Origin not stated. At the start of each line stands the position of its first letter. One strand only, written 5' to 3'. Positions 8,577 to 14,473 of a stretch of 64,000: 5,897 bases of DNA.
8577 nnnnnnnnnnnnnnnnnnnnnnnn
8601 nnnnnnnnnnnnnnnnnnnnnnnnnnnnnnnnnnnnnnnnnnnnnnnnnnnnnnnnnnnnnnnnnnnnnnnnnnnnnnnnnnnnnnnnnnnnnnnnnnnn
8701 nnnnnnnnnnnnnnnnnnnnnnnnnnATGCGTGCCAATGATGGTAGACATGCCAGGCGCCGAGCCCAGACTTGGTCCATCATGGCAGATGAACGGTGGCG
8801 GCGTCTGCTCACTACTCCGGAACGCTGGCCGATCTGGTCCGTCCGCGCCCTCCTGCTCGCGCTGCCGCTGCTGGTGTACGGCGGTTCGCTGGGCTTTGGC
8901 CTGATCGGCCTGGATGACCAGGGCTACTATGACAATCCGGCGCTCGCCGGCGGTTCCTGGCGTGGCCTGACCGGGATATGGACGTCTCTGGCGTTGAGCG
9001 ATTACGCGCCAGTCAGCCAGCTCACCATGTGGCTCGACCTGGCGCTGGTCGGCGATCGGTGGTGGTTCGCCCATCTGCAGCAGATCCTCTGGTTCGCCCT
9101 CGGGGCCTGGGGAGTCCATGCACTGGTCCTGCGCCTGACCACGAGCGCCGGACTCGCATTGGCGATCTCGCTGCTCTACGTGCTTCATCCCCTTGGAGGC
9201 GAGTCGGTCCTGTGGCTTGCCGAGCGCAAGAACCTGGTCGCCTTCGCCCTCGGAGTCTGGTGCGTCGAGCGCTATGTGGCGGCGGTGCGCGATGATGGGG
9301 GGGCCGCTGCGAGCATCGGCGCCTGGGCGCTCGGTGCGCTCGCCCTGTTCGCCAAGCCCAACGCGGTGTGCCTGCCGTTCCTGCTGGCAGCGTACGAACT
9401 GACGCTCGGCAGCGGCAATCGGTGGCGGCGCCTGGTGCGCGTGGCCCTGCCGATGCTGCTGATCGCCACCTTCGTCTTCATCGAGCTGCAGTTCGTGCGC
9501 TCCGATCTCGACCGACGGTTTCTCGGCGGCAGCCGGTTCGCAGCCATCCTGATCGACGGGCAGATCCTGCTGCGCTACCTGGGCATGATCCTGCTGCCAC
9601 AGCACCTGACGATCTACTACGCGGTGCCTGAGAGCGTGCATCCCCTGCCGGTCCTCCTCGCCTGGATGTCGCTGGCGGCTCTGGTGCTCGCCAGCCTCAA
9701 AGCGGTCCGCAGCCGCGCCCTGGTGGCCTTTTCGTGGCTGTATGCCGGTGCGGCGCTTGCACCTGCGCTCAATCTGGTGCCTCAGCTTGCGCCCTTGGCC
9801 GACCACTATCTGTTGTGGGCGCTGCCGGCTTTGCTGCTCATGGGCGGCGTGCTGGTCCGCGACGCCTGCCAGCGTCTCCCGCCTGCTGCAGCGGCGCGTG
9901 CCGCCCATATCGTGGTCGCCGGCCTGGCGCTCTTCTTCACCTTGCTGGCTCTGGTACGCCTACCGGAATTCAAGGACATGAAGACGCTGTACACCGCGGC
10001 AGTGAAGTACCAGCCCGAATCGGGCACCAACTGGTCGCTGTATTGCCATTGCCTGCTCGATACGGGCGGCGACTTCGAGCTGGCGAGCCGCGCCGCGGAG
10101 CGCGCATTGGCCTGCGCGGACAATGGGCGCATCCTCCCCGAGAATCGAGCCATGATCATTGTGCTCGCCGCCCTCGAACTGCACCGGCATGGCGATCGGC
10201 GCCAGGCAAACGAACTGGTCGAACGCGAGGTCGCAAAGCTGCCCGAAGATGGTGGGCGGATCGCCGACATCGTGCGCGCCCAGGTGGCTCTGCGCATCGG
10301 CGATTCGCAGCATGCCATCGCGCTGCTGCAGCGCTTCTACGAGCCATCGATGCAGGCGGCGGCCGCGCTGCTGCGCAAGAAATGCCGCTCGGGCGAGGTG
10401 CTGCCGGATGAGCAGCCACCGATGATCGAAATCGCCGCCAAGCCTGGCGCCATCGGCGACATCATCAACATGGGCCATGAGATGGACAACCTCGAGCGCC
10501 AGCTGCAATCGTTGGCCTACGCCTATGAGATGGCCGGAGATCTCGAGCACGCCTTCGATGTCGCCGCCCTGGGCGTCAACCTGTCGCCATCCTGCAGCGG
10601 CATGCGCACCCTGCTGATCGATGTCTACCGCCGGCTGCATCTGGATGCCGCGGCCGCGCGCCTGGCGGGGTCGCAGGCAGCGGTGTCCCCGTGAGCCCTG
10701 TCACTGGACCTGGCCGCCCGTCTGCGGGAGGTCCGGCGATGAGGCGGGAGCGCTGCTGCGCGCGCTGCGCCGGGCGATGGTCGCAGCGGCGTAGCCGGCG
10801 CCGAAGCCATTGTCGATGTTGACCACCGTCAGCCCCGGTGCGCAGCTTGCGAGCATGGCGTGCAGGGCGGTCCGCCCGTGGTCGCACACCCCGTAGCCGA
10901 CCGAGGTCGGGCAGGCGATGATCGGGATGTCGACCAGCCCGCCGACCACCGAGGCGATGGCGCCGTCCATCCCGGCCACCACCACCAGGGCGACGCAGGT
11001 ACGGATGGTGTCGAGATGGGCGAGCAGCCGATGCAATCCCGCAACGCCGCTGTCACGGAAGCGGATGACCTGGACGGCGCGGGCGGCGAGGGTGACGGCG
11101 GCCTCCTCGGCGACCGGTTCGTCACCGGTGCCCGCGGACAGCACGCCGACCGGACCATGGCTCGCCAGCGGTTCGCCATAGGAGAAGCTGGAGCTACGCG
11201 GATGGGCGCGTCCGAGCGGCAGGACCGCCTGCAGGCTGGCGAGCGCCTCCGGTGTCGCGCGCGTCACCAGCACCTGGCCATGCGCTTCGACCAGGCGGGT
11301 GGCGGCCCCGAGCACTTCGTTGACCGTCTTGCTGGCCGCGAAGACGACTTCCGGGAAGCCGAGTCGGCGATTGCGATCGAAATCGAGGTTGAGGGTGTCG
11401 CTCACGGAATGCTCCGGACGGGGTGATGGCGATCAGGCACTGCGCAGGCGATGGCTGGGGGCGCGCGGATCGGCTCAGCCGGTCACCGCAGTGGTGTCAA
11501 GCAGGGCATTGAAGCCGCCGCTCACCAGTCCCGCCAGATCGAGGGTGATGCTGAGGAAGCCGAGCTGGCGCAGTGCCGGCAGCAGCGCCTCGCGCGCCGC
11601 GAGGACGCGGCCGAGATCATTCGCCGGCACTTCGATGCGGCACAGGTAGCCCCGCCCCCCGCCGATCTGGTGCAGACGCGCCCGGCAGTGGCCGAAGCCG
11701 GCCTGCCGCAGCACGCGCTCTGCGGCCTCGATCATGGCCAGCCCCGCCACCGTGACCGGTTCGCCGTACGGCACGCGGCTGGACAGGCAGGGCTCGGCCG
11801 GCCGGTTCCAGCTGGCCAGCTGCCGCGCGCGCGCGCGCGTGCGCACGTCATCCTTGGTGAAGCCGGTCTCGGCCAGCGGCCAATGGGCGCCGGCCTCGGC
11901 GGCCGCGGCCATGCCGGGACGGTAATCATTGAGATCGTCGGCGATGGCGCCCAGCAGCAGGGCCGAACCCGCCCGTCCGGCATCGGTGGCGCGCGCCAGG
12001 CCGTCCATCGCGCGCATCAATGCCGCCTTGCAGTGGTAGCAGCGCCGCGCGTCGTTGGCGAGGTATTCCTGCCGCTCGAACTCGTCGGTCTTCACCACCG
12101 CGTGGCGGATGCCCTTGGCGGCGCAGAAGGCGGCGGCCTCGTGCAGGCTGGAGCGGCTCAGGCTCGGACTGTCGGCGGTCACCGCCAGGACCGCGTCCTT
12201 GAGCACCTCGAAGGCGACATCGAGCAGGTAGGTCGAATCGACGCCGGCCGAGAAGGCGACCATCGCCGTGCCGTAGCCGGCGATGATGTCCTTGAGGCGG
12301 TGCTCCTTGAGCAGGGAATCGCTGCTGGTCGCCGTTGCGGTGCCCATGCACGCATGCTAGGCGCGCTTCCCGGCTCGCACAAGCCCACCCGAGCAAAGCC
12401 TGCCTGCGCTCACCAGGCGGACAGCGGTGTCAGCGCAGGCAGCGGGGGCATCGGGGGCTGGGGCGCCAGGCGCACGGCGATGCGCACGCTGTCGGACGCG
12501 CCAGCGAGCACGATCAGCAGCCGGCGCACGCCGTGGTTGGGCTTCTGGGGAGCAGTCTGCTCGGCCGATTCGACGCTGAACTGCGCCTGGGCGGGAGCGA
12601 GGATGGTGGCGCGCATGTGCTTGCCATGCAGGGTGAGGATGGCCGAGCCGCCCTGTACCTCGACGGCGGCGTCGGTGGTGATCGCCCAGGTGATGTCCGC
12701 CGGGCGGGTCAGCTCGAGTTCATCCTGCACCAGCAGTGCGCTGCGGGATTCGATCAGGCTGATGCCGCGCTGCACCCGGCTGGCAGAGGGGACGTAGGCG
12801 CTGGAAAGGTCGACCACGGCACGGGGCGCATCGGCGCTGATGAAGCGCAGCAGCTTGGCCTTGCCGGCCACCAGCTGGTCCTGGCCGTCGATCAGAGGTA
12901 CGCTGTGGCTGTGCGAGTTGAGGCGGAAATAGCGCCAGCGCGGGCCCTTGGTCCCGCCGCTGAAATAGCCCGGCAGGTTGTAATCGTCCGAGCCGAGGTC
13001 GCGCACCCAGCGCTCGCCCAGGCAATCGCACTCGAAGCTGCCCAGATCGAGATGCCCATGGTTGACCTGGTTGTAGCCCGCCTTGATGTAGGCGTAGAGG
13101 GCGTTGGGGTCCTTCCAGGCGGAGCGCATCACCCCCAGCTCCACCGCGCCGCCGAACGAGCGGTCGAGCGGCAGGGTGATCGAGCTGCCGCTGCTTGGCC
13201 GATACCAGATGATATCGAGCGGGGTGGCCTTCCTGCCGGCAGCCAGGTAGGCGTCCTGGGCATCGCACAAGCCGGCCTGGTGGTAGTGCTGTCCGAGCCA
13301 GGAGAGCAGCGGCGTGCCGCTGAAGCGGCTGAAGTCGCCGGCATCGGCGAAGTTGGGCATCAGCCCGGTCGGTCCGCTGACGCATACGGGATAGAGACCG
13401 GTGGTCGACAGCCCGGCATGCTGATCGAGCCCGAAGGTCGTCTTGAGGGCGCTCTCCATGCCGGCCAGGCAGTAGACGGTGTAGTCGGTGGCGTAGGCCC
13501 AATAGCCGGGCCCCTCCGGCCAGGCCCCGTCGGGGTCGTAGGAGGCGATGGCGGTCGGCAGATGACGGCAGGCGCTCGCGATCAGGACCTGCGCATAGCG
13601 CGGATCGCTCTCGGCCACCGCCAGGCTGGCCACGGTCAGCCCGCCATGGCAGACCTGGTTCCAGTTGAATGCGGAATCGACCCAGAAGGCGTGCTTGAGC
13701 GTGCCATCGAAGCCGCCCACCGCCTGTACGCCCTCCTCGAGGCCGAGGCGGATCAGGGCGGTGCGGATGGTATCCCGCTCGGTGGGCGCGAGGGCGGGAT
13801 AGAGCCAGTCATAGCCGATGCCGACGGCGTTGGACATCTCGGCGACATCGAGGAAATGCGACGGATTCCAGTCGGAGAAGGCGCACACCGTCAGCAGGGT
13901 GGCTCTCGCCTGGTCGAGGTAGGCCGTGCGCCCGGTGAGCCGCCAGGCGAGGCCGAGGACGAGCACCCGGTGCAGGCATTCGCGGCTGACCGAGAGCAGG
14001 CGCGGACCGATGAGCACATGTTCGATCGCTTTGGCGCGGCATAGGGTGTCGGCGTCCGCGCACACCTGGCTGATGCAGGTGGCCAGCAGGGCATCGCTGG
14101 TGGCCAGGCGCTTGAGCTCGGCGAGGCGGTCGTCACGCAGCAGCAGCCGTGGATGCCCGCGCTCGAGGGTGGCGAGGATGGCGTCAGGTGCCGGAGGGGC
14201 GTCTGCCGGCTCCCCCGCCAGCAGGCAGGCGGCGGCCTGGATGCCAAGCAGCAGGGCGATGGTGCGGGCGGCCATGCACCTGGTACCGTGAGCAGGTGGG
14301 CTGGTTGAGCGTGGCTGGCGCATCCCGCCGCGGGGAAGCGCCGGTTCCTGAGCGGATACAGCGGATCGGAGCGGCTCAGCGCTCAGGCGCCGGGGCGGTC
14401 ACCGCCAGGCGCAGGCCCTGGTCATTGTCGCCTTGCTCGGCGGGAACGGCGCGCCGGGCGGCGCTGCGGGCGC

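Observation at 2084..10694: Candidate complete lipid-linked sugar transfer system: WecB + DPM1-like GT2 + flippase + TMTC-like GT-C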

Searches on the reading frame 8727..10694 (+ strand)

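Call 4: search_protein_families(library=pfam, proteins=[window:8727-10694:+], max_evalue=0.01)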
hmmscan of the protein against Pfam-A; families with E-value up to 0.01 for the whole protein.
window:8727-10694:+ (655 aa): 1 family
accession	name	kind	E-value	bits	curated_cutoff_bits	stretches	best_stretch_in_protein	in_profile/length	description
PF13428.12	TPR_14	-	0.0028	18.6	23.5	0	593-632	4-43/44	Tetratricopeptide repeat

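Call 5: search_protein_families(library=ncbifam, proteins=[window:8727-10694:+], max_evalue=0.1)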
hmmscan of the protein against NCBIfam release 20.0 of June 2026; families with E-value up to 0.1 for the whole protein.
window:8727-10694:+ (655 aa): 0 families

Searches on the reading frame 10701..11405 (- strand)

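Call 4: search_protein_families(library=pfam, proteins=[window:10701-11405:-], max_evalue=0.01)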
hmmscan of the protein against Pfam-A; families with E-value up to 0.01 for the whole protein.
window:10701-11405:- (234 aa): 1 family
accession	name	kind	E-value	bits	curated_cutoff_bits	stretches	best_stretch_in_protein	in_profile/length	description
PF00731.26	AIRC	-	1e-07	32.1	30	1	86-214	2-130/148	AIR carboxylase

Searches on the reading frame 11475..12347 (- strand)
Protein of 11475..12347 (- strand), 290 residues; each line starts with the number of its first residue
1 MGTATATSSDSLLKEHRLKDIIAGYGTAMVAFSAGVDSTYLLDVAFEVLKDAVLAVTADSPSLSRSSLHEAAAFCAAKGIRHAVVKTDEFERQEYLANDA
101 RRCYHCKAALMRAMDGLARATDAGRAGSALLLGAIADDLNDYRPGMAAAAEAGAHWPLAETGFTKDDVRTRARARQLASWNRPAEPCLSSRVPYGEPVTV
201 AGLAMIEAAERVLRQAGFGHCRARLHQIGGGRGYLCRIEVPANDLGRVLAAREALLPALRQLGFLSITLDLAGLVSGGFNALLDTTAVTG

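Call 4: search_protein_families(library=pfam, proteins=[window:11475-12347:-], max_evalue=0.01)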
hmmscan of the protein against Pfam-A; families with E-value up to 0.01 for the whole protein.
window:11475-12347:- (290 aa): 1 family
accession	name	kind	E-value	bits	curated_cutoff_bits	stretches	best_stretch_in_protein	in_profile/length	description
PF01171.26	ATP_bind_3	-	0.0037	17.5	27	1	29-103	3-83/182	PP-loop family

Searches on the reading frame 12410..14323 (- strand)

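Call 4: search_protein_families(library=pfam, proteins=[window:12410-14323:-], max_evalue=0.01)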
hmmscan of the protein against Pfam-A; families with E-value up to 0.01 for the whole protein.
window:12410-14323:- (637 aa): 1 family
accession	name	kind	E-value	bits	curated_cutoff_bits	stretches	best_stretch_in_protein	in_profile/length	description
PF07940.18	Hepar_II_III_C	-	9e-11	42.2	24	1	407-567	20-185/237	Heparinase II/III-like, C-terminal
